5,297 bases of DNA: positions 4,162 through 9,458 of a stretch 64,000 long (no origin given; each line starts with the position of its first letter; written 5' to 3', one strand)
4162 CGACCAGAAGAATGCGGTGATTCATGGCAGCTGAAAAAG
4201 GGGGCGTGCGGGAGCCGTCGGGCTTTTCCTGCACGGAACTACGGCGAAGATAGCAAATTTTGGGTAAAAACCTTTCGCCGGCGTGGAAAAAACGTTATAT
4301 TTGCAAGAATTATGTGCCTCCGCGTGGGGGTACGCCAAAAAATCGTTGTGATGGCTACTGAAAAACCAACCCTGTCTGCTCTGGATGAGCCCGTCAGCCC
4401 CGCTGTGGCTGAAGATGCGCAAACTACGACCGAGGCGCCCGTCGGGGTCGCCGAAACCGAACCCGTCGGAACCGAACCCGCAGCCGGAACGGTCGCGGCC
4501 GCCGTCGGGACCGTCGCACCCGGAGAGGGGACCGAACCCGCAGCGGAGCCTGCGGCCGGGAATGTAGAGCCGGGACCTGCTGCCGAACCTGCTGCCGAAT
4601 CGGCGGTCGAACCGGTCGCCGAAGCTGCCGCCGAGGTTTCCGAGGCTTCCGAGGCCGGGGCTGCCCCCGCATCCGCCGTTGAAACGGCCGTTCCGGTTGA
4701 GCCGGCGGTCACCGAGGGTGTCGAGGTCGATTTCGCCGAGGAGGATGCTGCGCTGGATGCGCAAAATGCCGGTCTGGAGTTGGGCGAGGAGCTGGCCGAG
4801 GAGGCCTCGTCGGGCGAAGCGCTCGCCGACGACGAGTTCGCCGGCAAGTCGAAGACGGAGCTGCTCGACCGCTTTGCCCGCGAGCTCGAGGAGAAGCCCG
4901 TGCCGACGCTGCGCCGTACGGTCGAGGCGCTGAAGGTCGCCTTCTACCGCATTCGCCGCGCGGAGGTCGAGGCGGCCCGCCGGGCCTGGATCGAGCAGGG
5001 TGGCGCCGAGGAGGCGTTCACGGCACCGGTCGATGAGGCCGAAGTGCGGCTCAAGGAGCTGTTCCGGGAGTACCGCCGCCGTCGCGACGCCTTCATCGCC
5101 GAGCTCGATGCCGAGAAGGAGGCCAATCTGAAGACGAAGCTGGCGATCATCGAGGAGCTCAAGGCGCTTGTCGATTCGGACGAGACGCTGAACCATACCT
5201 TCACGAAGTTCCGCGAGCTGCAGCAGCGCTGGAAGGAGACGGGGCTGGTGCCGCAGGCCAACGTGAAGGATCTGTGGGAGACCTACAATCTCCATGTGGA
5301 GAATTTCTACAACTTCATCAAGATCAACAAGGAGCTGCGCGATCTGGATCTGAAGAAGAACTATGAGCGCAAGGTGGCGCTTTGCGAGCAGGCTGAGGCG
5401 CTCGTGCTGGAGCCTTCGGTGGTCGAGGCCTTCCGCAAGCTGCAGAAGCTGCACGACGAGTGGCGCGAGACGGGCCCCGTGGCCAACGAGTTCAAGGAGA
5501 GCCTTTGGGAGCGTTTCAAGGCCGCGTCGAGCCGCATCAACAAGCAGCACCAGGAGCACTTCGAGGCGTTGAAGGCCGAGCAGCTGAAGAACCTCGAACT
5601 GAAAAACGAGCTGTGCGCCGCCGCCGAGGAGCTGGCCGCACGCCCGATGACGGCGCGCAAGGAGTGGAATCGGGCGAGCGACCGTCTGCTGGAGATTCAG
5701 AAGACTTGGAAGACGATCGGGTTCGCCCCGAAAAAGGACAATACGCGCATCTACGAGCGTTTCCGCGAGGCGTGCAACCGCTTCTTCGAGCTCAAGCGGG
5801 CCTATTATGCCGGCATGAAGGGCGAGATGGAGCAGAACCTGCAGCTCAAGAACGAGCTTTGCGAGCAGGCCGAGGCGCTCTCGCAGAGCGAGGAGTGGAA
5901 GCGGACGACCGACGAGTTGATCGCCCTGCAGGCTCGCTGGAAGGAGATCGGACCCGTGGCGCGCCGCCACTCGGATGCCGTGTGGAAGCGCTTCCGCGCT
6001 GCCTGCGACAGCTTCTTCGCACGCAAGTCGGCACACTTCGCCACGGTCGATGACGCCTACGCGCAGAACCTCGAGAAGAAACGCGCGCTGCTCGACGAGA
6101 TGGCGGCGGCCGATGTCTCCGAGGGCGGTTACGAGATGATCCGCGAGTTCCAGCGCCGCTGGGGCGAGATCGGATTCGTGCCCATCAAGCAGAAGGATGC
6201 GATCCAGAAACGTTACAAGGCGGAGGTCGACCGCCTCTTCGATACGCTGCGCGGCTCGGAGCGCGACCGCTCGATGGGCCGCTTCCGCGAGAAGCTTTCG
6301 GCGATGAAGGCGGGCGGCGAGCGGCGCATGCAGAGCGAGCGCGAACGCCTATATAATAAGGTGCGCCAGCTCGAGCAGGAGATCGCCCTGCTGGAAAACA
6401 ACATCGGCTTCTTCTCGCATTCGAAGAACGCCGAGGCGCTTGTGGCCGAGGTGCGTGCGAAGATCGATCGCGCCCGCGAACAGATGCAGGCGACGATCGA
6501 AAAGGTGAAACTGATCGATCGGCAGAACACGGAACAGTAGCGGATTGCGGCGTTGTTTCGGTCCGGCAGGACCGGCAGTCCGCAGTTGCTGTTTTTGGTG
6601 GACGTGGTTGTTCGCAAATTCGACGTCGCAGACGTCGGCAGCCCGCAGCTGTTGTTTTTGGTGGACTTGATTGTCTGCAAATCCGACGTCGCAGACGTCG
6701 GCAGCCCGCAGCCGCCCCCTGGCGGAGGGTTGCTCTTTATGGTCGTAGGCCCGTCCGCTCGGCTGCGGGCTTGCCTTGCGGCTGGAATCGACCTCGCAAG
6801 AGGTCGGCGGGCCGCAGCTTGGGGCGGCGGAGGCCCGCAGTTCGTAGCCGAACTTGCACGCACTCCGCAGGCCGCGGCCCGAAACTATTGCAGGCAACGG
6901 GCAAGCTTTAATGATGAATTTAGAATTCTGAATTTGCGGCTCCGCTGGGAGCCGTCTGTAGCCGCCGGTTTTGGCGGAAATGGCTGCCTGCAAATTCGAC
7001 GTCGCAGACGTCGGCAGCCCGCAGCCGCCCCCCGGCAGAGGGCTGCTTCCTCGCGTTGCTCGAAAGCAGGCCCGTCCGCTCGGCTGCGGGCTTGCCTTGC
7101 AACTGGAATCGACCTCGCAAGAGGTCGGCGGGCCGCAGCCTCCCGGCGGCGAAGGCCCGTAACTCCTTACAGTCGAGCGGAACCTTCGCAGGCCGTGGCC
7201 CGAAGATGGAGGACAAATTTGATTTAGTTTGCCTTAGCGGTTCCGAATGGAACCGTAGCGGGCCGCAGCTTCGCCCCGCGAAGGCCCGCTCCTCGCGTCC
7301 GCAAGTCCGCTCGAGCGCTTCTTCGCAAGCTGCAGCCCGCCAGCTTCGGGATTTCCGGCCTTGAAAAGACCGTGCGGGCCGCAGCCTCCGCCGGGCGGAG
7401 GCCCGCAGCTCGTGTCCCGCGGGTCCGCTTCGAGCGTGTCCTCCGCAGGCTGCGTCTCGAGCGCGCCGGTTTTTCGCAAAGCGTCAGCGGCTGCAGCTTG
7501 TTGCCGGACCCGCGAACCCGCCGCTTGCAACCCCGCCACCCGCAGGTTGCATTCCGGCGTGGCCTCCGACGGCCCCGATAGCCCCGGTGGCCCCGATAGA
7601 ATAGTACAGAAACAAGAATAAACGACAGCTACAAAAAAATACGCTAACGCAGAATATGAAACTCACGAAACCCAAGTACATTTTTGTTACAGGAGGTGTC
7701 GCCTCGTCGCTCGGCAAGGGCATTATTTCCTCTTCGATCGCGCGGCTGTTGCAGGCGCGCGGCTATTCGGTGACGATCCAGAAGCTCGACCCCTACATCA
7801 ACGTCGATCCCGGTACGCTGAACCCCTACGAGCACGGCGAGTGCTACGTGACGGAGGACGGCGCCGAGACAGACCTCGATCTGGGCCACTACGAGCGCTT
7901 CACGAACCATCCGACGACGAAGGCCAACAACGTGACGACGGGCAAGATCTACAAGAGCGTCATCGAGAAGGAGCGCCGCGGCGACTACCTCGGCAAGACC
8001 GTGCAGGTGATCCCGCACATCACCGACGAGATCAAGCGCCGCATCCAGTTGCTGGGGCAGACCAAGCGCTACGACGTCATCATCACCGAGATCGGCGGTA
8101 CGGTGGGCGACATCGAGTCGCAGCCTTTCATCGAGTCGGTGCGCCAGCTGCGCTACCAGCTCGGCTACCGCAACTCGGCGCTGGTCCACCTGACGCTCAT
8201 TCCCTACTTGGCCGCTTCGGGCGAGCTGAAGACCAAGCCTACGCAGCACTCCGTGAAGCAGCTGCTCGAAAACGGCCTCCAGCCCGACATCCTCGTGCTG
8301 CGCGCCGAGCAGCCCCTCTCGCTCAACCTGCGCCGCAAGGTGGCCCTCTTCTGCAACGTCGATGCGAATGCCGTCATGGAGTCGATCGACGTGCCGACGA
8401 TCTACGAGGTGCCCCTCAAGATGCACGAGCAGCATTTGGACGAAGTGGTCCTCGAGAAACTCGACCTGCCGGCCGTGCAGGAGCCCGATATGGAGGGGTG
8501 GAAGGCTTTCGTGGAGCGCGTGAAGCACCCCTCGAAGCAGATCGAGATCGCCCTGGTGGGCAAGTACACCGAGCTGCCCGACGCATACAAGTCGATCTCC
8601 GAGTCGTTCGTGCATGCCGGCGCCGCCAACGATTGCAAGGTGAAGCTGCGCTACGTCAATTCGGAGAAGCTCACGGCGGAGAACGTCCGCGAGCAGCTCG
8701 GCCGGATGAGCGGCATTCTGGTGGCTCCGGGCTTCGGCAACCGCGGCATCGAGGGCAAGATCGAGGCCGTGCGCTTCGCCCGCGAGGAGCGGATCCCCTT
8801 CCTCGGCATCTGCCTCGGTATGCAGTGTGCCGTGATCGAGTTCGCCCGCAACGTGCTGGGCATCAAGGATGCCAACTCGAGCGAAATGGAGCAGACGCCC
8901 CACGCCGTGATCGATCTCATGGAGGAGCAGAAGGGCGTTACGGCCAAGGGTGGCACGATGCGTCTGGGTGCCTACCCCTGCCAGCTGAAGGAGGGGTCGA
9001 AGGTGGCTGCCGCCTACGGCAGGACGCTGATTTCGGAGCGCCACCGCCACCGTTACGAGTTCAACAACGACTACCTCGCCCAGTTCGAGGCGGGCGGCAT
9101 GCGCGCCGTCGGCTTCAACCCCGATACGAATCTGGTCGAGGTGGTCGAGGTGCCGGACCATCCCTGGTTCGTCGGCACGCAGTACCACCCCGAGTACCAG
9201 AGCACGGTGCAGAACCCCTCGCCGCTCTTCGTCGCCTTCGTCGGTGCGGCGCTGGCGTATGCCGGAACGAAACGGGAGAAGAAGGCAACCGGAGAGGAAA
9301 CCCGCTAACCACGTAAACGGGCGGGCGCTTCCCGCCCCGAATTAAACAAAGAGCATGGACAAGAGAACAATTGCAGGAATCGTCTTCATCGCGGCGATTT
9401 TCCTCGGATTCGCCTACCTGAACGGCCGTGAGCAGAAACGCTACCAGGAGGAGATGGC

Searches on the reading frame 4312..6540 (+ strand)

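Call 9: search_protein_families(library=ncbifam, proteins=[window:4312-6540:+])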
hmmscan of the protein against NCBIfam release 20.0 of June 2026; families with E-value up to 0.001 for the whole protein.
window:4312-6540:+ (742 aa): 0 families

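Call 37: search_protein_families(library=pfam, proteins=[window:4312-6540:+], max_evalue=0.001)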
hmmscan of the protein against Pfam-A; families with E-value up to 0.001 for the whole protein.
window:4312-6540:+ (742 aa): 1 family
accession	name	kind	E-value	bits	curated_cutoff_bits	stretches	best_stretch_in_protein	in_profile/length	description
PF03993.17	DUF349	-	2.3e-95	313.4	23.9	5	480-551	2-74/75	Domain of Unknown Function (DUF349)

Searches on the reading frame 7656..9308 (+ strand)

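Call 9: search_protein_families(library=ncbifam, proteins=[window:7656-9308:+])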
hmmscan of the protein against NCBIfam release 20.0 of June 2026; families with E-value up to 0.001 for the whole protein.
window:7656-9308:+ (550 aa): 11 families
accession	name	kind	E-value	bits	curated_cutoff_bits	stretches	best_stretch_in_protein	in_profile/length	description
NF003792.0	PRK05380.1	equivalog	8.3e-254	843.2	308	1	6-536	3-530/534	CTP synthase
TIGR00337.1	PyrG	equivalog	5.1e-237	787.6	462.75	1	7-531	4-526/526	glutamine hydrolyzing CTP synthase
NF004836.1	PRK06186.1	equivalog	3.9e-46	157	260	1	296-532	1-227/228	CTP synthase C-terminal region-related (seleno)protein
TIGR01368.1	CPSaseIIsmall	equivalog_domain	3e-06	26.4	307.35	0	338-393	206-260/361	glutamine-hydrolyzing carbamoyl-phosphate synthase small subunit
NF008471.0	PRK11366.1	equivalog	5.2e-06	26.1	266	1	488-540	200-252/254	gamma-glutamyl-gamma-aminobutyrate hydrolase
NF005849.0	PRK07765.1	equivalog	1e-05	24.9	308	1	339-398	35-95/219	aminodeoxychorismate/anthranilate synthase component II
NF001975.0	PRK00758.1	equivalog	5.7e-05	22.8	198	0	334-401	26-90/185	GMP synthase subunit A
TIGR01823.1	PabB-fungal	equivalog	6.2e-05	21.4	442.55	0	310-394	13-101/742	aminodeoxychorismate synthase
TIGR00888.1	guaA_Nterm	equivalog_domain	0.00013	21.5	172.15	0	333-401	22-92/188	glutamine-hydrolyzing GMP synthase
TIGR00566.1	trpG_papA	subfamily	0.00019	21.3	121.05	0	337-416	32-114/192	glutamine amidotransferase of anthranilate synthase or aminodeoxychorismate synthase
NF011201.0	PRK14607.1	equivalog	0.0002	20.2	670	1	331-421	27-115/534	bifunctional anthranilate synthase component II/anthranilate phosphoribosyltransferase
